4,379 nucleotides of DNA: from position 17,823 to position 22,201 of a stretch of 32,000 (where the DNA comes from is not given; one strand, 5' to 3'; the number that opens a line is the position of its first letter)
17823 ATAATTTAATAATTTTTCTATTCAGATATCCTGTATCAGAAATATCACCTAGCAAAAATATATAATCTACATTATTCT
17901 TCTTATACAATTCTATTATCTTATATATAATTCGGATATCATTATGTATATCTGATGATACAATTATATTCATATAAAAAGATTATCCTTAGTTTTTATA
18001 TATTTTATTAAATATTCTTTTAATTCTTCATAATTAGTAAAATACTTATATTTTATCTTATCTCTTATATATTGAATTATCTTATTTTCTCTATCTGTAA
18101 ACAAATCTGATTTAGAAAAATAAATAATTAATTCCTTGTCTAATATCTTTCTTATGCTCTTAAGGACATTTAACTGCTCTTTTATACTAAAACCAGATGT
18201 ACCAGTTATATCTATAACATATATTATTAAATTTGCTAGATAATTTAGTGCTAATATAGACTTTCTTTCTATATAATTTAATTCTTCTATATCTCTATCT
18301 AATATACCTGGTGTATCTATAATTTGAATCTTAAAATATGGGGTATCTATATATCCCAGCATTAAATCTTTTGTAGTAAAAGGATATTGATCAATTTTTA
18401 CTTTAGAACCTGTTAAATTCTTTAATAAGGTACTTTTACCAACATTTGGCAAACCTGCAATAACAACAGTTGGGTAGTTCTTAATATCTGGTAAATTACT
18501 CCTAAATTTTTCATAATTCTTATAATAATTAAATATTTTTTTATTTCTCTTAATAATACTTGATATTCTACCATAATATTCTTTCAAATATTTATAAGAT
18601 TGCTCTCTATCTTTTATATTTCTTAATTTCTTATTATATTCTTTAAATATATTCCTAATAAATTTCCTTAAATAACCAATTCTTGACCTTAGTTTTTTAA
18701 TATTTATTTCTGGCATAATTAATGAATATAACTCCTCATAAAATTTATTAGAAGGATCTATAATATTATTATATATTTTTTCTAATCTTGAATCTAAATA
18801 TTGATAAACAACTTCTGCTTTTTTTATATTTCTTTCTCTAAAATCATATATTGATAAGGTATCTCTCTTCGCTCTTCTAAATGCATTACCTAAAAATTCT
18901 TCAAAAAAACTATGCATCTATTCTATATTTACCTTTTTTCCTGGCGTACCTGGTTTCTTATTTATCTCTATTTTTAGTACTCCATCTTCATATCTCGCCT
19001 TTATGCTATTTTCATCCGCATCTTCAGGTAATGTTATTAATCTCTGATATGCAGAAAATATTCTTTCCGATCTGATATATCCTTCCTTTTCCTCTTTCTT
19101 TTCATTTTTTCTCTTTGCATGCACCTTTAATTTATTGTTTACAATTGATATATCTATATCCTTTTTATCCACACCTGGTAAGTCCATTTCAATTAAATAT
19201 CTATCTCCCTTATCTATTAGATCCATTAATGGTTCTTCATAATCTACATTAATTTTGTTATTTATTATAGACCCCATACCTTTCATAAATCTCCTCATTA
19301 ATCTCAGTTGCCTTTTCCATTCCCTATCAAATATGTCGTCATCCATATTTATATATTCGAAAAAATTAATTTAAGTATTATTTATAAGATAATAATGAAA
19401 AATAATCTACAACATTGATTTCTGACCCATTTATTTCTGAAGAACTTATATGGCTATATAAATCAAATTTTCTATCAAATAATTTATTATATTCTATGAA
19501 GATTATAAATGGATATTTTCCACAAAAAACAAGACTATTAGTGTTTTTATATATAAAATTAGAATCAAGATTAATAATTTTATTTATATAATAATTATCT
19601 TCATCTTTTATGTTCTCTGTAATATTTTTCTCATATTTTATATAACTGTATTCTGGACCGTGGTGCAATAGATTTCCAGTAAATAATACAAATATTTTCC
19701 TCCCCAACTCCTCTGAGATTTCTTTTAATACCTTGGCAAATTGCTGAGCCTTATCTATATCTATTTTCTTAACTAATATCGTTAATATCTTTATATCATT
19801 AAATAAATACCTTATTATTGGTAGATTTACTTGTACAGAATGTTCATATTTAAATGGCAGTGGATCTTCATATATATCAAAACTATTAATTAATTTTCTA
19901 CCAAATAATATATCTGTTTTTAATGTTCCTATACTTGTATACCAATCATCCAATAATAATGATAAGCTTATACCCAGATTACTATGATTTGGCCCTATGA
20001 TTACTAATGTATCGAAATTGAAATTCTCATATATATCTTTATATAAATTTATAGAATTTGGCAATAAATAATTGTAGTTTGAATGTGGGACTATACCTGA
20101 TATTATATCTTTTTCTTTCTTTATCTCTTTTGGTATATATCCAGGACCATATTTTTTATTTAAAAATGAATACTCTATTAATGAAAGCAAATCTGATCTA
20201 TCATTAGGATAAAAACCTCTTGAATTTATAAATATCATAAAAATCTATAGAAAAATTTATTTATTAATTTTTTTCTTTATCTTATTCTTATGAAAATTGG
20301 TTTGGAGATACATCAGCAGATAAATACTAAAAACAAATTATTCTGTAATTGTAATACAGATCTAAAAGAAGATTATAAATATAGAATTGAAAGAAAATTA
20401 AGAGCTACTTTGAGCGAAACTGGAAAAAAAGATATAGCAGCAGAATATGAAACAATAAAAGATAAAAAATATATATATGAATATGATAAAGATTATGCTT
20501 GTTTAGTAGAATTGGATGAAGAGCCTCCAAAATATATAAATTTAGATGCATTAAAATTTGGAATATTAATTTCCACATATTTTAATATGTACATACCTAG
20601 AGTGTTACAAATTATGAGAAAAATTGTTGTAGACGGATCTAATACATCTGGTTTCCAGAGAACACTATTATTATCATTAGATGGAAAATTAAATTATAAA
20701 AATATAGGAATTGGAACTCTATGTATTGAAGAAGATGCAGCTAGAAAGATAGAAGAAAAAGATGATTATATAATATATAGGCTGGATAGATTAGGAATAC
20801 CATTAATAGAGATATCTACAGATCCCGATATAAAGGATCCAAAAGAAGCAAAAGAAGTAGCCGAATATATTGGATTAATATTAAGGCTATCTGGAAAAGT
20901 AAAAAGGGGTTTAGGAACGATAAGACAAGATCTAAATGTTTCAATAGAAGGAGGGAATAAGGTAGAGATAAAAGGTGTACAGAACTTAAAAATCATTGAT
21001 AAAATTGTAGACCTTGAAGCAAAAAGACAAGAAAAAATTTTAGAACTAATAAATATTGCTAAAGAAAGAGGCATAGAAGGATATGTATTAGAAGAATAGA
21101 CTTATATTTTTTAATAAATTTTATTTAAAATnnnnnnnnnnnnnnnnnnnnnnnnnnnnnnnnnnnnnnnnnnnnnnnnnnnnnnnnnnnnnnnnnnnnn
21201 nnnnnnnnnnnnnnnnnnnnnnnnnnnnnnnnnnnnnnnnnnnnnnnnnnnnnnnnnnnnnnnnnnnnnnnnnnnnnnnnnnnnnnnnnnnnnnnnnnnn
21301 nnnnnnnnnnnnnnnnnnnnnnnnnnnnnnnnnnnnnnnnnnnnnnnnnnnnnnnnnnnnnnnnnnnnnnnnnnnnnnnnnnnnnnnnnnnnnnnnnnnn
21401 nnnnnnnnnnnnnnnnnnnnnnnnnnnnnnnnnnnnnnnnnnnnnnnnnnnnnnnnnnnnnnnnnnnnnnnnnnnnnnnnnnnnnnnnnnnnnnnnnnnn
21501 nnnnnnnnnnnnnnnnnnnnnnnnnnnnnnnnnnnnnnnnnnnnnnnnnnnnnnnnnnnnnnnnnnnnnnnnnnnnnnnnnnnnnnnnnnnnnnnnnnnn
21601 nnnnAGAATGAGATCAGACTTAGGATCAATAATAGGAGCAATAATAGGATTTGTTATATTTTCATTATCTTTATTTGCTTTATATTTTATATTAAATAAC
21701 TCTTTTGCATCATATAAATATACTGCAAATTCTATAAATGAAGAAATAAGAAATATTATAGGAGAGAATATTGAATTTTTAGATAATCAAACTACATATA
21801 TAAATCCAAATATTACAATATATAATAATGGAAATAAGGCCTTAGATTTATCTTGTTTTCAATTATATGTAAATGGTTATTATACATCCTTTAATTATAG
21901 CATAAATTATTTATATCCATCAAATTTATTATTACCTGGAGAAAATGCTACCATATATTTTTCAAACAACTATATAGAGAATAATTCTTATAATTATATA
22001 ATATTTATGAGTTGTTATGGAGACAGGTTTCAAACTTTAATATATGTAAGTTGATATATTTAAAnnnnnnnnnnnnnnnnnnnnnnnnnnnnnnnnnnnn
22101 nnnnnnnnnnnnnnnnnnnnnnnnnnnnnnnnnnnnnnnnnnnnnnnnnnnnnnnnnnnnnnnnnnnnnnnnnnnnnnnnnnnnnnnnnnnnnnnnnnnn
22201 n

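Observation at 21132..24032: Three-gene pilin-like operon ending in a 655-aa pilin-adhesin fusion, with no assembly ATPase or platform genes nearby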

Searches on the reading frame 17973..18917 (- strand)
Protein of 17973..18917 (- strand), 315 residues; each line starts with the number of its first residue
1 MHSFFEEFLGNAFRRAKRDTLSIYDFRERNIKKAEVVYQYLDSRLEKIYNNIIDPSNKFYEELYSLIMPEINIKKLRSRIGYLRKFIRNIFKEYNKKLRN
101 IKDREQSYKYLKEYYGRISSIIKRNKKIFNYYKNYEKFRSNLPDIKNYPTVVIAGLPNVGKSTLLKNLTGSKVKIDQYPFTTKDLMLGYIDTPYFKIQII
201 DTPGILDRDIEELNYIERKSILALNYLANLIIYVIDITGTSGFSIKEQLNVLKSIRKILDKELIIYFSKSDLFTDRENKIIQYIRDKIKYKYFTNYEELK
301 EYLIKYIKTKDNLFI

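Call 10: search_protein_families(library=pfam, proteins=[window:17973-18917:-], max_evalue=0.01)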
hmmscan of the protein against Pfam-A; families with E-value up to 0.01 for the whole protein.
window:17973-18917:- (315 aa): 9 families
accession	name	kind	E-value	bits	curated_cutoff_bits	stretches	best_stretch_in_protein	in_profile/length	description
PF01926.29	MMR_HSR1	-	2.5e-22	79.6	21.9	1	150-268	1-112/113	50S ribosome-binding GTPase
PF06858.20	NOG1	-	3.7e-18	65.5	27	1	216-271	2-58/58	Nucleolar GTP-binding protein 1 (NOG1)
PF02421.24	FeoB_N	-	6.9e-12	45.6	27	1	150-279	2-124/156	Ferrous iron transport protein B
PF17835.6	NOG1_N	-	4.9e-08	33.7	22.9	1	6-145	11-159/160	NOG1 N-terminal helical domain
PF09439.16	SRPRB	-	3.7e-06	26.9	25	1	147-282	2-131/178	Signal recognition particle receptor beta subunit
PF03193.22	RsgA_GTPase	-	4.2e-05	23.9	30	0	136-206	95-169/174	RsgA GTPase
PF00025.27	Arf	-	0.00049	20.1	22.3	1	149-282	15-137/174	ADP-ribosylation factor family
PF00009.33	GTP_EFTU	-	0.0018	18.3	26.5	0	189-295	63-157/188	Elongation factor Tu GTP binding domain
PF04548.22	AIG1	-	0.0044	16.8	27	1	151-285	3-139/212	AIG1 family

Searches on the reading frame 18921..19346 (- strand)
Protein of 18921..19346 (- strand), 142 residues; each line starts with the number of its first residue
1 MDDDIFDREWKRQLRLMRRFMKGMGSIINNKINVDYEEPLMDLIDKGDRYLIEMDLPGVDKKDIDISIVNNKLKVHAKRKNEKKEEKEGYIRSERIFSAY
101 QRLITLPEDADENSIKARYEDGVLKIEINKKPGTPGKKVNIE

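Call 10: search_protein_families(library=pfam, proteins=[window:18921-19346:-], max_evalue=0.01)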
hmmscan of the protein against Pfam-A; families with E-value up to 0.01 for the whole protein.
window:18921-19346:- (142 aa): 3 families
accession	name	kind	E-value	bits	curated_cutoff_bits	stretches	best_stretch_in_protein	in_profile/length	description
PF00011.27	HSP20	-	1.5e-23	83.3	20.8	1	44-141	3-101/102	Hsp20/alpha crystallin family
PF17886.7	ArsA_HSP20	-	3.2e-09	36.7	22.5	1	47-127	1-62/63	HSP20-like domain found in ArsA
PF04969.22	CS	-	0.0061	18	21.3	0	54-83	16-47/78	CS domain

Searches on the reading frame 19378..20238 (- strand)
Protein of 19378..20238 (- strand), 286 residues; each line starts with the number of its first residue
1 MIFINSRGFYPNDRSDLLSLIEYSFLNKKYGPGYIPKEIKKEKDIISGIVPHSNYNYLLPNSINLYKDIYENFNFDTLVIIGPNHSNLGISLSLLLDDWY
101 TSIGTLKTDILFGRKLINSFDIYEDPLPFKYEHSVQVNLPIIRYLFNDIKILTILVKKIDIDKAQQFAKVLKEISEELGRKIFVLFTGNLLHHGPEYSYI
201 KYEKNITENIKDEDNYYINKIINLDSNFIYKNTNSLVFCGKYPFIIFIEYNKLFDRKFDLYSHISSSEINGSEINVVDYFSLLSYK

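Call 6: search_protein_families(library=pfam, proteins=[window:19378-20238:-], max_evalue=1)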
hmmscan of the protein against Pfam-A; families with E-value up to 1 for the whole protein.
window:19378-20238:- (286 aa): 2 families
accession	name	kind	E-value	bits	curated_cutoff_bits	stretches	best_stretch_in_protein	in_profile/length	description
PF01875.22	Memo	-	6.9e-36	124.3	27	1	9-281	8-267/269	Memo-like protein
PF02065.24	Melibiase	-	0.12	11.7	27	1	57-101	39-83/347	Melibiase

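Call 7: search_protein_families(library=ncbifam, proteins=[window:19378-20238:-], max_evalue=1)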
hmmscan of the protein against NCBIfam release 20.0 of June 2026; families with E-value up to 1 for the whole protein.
window:19378-20238:- (286 aa): 4 families
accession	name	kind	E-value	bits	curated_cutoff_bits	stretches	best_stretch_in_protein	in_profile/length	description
TIGR04336.1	AmmeMemoSam_B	hypoth_equivalog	9.9e-44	149.6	26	1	8-283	8-269/270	AmmeMemoRadiSam system protein B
NF001987.0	PRK00782.1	equivalog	7.3e-40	136.9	295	1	9-284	11-265/267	MEMO1 family protein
NF003575.0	PRK05248.1-2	equivalog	0.044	13.9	133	1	192-251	59-117/122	hypothetical protein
NF040581.1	cas_Crn1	equivalog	0.66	9.7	125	0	147-188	64-105/178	CRISPR-associated ring nuclease Crn1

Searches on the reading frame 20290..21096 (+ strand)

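Call 6: search_protein_families(library=pfam, proteins=[window:20290-21096:+], max_evalue=1)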
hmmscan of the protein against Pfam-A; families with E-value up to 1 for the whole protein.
window:20290-21096:+ (269 aa): 3 families
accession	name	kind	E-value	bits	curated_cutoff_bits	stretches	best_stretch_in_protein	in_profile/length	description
PF02934.20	GatB_N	-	6.5e-53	180.1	23.4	1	1-251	1-233/277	GatB/GatE catalytic domain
PF07751.16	Abi_2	-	0.018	15.8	25.6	1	20-111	82-156/184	Abi-like protein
PF09696.15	Ctf8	-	0.024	15.4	22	1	126-257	9-120/133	Ctf8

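Call 7: search_protein_families(library=ncbifam, proteins=[window:20290-21096:+], max_evalue=1)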
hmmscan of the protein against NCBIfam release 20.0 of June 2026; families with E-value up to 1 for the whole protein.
window:20290-21096:+ (269 aa): 8 families
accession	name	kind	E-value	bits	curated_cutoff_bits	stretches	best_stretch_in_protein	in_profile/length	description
NF003107.0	PRK04028.1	equivalog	4.5e-119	398.6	456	1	1-263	11-276/630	Glu-tRNA(Gln) amidotransferase subunit GatE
TIGR00134.1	gatE_arch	equivalog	1e-104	351.1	319.55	1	1-262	9-273/622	Glu-tRNA(Gln) amidotransferase subunit GatE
TIGR00133.1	gatB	equivalog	7.8e-37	126.9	314.8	2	80-252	51-243/481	Asp-tRNA(Asn)/Glu-tRNA(Gln) amidotransferase subunit GatB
NF004012.0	PRK05477.1-2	equivalog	1e-33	116.8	338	2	83-252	53-242/481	Asp-tRNA(Asn)/Glu-tRNA(Gln) amidotransferase subunit GatB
NF004015.0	PRK05477.1-5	equivalog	1.1e-21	77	628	2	135-252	125-251/488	Asp-tRNA(Asn)/Glu-tRNA(Gln) amidotransferase subunit GatB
NF004014.0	PRK05477.1-4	equivalog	2.3e-21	76.1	414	2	134-252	111-238/475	Asp-tRNA(Asn)/Glu-tRNA(Gln) amidotransferase subunit GatB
NF004011.1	PRK05477.1-1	equivalog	3.7e-19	68.8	680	1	129-251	108-236/475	Asp-tRNA(Asn)/Glu-tRNA(Gln) amidotransferase subunit GatB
NF004013.0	PRK05477.1-3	equivalog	6.1e-11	41.5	653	2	164-252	164-264/501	Asp-tRNA(Asn)/Glu-tRNA(Gln) amidotransferase subunit GatB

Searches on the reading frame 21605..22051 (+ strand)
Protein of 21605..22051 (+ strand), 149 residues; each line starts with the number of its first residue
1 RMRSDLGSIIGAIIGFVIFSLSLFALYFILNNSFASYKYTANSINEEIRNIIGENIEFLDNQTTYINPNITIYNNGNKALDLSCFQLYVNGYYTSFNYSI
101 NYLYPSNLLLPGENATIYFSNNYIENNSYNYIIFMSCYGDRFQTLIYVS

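Call 6: search_protein_families(library=pfam, proteins=[window:21605-22051:+], max_evalue=1)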
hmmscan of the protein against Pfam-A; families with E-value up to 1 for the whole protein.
window:21605-22051:+ (149 aa): 3 families
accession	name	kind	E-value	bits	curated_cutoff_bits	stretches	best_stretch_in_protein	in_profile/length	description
PF07705.17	CARDB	-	0.019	15.6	22.7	1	65-130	20-78/101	CARDB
PF00932.25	LTD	-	0.022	15.6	34.3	1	69-122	24-72/109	Lamin Tail Domain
PF24199.1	DUF7424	-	0.058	13.6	27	1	23-100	86-160/196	Domain of unknown function (DUF7424)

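Call 7: search_protein_families(library=ncbifam, proteins=[window:21605-22051:+], max_evalue=1)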
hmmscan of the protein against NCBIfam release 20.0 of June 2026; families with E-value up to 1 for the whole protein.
window:21605-22051:+ (149 aa): 1 family
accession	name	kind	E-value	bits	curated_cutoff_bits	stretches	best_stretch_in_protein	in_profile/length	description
NF052590.1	ArlF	equivalog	0.00065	19.9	110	1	16-122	13-122/137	archaellum stator protein ArlF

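Call 24: find_homologous_proteins(query=window:21605-22051:+)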
Query window:21605-22051:+ (149 aa): 8 proteins with E <= 0.001 among 51 candidates.
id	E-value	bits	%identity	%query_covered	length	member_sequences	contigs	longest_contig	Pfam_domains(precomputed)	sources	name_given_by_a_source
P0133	6.0e-87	307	100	99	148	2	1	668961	-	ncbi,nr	ncbi:hypothetical protein [Nanobdella aerobiophila]|nr:hypothetical protein [Nanobdella aerobiophila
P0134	1.3e-80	287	67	87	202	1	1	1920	-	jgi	-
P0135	6.7e-61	223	74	100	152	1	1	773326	-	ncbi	ncbi:hypothetical protein YN1_3240 [Nanoarchaeota archaeon]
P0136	2.3e-57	211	72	98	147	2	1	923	-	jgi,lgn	jgi:archaellum component FlaF (FlaF/FlaG flagellin family)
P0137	2.0e-56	208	71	98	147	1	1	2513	-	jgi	jgi:archaellum component FlaF (FlaF/FlaG flagellin family)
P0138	6.8e-51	190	61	99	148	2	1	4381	-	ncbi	ncbi:MAG: hypothetical protein ACPLX8_00190 [Nanopusillaceae archaeon]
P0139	9.2e-51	190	69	100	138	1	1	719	-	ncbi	-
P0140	5.7e-33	132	72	62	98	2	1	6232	-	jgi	-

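Call 45: predict_structure(alignment_id=A2)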
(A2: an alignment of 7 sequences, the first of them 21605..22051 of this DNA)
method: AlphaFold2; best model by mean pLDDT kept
length: 149 residues; sequences in the alignment: 7
mean_pLDDT: 80.6   pTM: 0.58
mean pLDDT of the five models: 80.6, 71.1, 70.9, 69.5, 65.1
residues with pLDDT >= 90: 59; 70-90: 56; 50-70: 24; < 50: 10
segments of 3 or more residues with pLDDT < 50: 45-53
pLDDT, mean of each block of 10 residues (from residue 1): 64 86 82 60 46 69 92 86 92 93 71 91 96 88 93
secondary structure, 60 per line:
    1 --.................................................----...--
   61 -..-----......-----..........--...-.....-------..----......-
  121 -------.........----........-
elements in order: H3-51 E56-58 E69-74 E85-89 E92-94 E96-100 E114-119 E128-136 E141-148

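Call 50: fold_search(model_id=the predicted structure, library=pdb)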
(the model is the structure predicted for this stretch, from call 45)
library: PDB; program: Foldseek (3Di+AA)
matches with E <= 10: 1944; with E <= 0.001: 8
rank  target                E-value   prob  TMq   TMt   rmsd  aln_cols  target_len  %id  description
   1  4p94_B                5.9e-05  1.00  0.48  0.54   5.7       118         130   20  The crystal structure of the soluble domain of Sulfolobus acidocaldarius FlaF (residues 35-164) (released 2015-04-22)
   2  9eq7_E                7.0e-05  1.00  0.54  0.46   8.4       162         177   14  Halobacterium salinarum archaellum filament (released 2024-07-17)
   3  9eq7_A                7.9e-05  1.00  0.54  0.45   8.5       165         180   13  Halobacterium salinarum archaellum filament (released 2024-07-17)
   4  6bqm                  2.1e-04  1.00  0.37  0.15   6.3       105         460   22  Secreted serine protease VesC from Vibrio cholerae (released 2018-11-28)
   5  4p94_A                2.5e-04  1.00  0.47  0.58   5.7       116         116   21  The crystal structure of the soluble domain of Sulfolobus acidocaldarius FlaF (residues 35-164) (released 2015-04-22)
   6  5tuh_B                5.0e-04  1.00  0.47  0.64   3.2       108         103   17  Archaellum periplasmic stator protein FlaG from Sulfolobus acidocaldarius (released 2018-01-10)
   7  4zbh                  5.3e-04  1.00  0.46  0.57   5.7       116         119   21  THE CRYSTAL STRUCTURE OF THE SOLUBLE DOMAIN OF SULFOLOBUS ACIDOCALDARIUS FLAF (released 2015-04-29)
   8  6pbk_A                7.9e-04  1.00  0.44  0.55   4.3       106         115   17  Archaellum periplasmic stator protein complex FlaF and FlaG from Sulfolobus acidocaldarius (released 2019-11-20)
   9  5tug_A                1.5e-03  1.00  0.47  0.60   3.2       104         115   17  Archaellum periplasmic stator protein complex FlaF and FlaG from Sulfolobus acidocaldarius (released 2018-01-10)
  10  5tuh_A                1.8e-03  1.00  0.47  0.63   3.4       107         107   18  Archaellum periplasmic stator protein FlaG from Sulfolobus acidocaldarius (released 2018-01-10)
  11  8fk7_A                1.9e-03  1.00  0.41  0.45  10.0       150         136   13  Structure of the Pyrobaculum calidifontis flagellar-like archaeal type IV pilus (released 2023-06-28)
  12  5o45_A                1.9e-03  1.00  0.34  0.38   6.7       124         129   13  Structure of human PD-L1 in complex with inhibitor (released 2017-09-20)
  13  8q30_0                2.0e-03  1.00  0.42  0.44   8.6       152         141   14  Sulfolobus acidocaldarius AAP filament. (released 2024-03-06)
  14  6rpg_A                2.0e-03  0.99  0.32  0.38   7.2       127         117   12  Structure of human Programmed cell death 1 ligand 1 (PD-L1) with inhibitor (released 2019-07-24)
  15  8znl_B                2.2e-03  0.99  0.31  0.38   8.2       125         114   11  PD-L1 de novo designed binder with picomolar binding affinity (released 2025-06-04)
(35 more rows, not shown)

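Call 58: search_protein_families(library=ncbifam, proteins=[P0135], max_evalue=1)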
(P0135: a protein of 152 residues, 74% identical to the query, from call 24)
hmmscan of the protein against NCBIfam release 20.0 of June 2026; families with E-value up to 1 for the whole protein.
P0135 (152 aa): 2 families
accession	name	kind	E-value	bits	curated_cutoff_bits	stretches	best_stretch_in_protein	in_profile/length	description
NF052590.1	ArlF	equivalog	0.0084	16.3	110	1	16-139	10-133/137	archaellum stator protein ArlF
NF010558.0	PRK13953.1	equivalog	0.087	12.9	197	1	9-47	69-107/128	large conductance mechanosensitive channel protein MscL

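Call 98: search_solved_structures(query=A7, max_evalue=10)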
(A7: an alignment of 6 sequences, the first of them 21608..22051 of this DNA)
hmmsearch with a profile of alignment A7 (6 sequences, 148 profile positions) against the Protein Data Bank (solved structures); distinct sequences matched with E-value up to 10: 2.
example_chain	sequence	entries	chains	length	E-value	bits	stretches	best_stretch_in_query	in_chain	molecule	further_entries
8tm0_A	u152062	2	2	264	0.42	14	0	64-100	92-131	NKG2-D type II integral membrane protein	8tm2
8gqy_A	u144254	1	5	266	5.8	10.3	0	3-28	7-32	Motility protein A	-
